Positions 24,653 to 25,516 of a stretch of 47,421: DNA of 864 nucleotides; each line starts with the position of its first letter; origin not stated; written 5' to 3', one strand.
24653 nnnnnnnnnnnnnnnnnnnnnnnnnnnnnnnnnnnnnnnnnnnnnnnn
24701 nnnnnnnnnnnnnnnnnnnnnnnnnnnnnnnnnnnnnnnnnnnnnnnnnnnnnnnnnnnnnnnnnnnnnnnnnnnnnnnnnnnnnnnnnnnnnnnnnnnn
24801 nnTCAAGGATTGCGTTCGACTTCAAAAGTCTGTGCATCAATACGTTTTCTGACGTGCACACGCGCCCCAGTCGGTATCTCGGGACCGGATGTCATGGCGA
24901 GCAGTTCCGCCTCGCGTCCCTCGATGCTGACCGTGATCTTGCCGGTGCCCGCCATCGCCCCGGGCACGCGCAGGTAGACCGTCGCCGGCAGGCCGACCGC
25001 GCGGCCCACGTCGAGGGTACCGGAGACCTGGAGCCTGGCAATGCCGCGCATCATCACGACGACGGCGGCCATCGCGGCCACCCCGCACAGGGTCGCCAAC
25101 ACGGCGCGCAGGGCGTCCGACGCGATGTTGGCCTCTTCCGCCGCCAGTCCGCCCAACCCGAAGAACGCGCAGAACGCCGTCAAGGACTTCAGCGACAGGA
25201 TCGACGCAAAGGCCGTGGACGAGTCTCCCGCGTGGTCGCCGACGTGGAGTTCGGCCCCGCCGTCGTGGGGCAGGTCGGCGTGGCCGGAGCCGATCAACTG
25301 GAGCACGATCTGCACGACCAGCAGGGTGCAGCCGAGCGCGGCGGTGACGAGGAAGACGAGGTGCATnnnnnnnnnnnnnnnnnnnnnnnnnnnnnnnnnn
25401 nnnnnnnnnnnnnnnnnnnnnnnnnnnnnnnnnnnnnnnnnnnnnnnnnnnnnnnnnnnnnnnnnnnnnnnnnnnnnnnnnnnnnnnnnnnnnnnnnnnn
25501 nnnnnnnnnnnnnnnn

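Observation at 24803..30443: Co-oriented cluster: signal-peptide beta-barrel-like protein, 1264-aa HEXXH lipoprotein metalloprotease, NfeD-like protein and flotillin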

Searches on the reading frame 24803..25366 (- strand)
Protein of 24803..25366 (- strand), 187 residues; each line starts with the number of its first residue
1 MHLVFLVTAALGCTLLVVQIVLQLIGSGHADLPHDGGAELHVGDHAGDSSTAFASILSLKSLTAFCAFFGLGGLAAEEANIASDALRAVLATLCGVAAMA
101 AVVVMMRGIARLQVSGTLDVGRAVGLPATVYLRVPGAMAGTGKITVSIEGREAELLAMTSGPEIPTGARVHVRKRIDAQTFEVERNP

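Call 7: search_protein_families(library=pfam, proteins=[window:24803-25366:-], max_evalue=0.1)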
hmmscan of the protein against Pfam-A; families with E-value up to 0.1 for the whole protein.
window:24803-25366:- (187 aa): 0 families

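Call 8: search_protein_families(library=ncbifam, proteins=[window:24803-25366:-], max_evalue=0.1)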
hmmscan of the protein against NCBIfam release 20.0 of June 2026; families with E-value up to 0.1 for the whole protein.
window:24803-25366:- (187 aa): 0 families

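Call 51: search_protein_families(library=pfam, proteins=[window:24803-25366:-], max_evalue=10)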
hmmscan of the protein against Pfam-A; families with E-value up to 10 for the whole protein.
window:24803-25366:- (187 aa): 1 family
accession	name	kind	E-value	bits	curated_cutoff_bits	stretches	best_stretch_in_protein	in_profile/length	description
PF11292.14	DUF3093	-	0.69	10.7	23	1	63-130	11-76/140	Protein of unknown function (DUF3093)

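Call 53: search_solved_structures(query=window:24803-25366:-, max_evalue=10)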
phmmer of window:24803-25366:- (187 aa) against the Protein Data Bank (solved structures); distinct sequences matched with E-value up to 10: 0.
